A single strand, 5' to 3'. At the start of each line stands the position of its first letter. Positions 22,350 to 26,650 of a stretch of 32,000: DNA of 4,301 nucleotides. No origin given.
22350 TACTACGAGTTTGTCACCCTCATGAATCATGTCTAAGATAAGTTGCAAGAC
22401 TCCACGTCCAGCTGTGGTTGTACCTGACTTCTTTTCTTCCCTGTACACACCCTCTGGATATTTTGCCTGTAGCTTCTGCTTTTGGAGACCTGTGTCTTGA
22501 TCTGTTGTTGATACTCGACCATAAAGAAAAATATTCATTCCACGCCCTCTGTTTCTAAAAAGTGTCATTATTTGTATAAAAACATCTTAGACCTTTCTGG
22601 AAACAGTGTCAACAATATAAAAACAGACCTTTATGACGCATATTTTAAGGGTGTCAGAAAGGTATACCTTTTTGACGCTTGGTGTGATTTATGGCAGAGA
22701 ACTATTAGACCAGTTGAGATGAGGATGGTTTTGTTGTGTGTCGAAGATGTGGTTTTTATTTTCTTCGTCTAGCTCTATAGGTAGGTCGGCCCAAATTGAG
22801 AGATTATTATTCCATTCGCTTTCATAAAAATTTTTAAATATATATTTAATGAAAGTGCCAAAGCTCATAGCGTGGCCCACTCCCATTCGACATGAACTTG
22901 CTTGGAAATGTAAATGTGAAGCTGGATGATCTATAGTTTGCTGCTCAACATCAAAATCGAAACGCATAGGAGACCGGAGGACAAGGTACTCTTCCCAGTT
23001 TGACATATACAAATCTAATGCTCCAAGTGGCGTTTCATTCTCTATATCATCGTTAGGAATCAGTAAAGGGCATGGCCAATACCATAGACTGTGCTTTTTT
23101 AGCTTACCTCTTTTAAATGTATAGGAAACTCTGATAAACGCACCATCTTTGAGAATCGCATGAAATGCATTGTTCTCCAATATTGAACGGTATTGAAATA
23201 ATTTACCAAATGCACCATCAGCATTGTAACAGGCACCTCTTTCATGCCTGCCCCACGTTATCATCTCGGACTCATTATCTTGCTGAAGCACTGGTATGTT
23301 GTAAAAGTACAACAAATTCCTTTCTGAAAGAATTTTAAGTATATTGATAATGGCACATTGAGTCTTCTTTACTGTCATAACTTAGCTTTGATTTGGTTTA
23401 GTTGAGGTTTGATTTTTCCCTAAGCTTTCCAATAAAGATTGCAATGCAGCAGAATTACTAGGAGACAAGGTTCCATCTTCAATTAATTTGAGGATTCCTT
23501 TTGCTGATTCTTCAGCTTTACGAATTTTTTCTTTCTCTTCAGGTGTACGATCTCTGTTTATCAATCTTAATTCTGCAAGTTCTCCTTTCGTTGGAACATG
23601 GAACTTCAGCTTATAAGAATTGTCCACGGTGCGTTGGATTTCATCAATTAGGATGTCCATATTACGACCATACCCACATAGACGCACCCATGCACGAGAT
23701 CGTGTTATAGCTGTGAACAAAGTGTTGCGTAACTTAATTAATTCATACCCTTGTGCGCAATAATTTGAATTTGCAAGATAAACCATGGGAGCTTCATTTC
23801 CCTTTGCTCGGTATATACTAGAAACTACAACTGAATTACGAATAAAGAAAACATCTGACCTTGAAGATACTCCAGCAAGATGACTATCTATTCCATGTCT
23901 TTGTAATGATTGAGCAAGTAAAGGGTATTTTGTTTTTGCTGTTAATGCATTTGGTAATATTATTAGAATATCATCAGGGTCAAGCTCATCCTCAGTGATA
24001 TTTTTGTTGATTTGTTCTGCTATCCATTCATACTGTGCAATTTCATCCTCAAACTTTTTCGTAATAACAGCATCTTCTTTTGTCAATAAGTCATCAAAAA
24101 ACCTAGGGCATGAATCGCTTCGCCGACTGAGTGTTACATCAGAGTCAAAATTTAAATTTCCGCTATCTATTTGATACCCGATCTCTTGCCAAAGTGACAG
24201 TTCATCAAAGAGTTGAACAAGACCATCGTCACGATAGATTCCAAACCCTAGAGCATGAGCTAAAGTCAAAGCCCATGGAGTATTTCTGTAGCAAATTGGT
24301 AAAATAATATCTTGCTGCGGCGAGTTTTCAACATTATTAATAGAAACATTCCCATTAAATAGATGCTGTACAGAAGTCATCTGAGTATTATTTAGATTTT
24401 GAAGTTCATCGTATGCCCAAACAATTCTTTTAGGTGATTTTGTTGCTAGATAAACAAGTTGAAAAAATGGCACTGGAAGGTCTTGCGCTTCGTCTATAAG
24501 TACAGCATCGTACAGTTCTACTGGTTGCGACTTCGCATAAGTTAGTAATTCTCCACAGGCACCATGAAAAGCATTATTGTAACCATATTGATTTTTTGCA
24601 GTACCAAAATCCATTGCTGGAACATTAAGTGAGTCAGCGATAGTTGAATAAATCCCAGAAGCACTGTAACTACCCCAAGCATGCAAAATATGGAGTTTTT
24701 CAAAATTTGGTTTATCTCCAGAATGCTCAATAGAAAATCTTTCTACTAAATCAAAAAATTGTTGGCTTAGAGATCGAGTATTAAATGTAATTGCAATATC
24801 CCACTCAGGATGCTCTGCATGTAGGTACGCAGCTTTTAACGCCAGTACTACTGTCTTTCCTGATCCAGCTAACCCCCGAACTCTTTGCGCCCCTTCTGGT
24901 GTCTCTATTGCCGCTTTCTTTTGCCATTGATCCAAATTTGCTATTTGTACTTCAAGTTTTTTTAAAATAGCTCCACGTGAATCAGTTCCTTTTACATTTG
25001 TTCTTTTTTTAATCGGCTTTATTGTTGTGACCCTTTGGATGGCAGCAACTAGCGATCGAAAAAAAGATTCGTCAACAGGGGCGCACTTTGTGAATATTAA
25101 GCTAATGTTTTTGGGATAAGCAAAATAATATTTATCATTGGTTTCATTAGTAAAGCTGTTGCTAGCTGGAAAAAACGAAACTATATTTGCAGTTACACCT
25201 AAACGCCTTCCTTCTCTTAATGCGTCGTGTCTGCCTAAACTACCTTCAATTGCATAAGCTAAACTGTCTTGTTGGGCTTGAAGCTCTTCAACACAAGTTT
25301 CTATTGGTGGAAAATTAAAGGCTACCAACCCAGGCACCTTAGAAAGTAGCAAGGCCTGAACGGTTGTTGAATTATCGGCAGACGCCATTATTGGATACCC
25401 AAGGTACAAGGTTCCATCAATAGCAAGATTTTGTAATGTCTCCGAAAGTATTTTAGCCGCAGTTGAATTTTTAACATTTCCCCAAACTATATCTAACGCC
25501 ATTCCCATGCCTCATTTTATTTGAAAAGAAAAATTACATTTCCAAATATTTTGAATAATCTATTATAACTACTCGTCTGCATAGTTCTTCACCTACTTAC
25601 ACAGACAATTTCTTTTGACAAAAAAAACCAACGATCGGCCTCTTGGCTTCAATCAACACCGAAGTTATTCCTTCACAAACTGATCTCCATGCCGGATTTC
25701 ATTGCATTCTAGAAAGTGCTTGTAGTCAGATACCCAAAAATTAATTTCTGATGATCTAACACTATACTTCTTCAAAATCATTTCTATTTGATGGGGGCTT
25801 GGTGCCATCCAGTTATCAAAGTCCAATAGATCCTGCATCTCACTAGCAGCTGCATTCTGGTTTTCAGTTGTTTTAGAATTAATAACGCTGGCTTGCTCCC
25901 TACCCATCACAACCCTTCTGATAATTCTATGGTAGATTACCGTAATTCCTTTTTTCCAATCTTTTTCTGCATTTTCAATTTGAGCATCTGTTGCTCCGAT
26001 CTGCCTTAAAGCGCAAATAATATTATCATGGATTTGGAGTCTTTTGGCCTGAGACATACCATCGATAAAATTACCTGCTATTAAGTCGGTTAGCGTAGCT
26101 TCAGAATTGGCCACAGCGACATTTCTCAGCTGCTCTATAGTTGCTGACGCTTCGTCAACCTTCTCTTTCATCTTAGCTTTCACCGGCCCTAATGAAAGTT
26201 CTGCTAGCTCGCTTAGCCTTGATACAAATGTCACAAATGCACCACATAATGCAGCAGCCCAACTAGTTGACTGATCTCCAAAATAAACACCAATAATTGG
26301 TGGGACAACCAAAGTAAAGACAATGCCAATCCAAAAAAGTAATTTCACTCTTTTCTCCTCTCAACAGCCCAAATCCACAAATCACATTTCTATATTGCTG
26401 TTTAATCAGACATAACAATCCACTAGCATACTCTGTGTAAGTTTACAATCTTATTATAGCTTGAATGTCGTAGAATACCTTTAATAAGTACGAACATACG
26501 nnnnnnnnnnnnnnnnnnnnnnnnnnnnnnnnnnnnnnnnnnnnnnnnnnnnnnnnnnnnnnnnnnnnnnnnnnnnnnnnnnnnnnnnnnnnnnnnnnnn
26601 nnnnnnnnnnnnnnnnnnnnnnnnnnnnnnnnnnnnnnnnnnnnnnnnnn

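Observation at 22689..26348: SF1 helicase translationally coupled to a 229-aa His-motif protein, with a 2-TM protein upstream: candidate helicase-based defence pair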

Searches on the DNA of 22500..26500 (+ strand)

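Call 7: search_dna_similar(query=window:22500-26500:+, collection=ecoli_genomes, mode=near, max_rows=20)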
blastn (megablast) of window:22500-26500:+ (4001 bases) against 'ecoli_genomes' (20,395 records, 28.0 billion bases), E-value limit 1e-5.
No match.
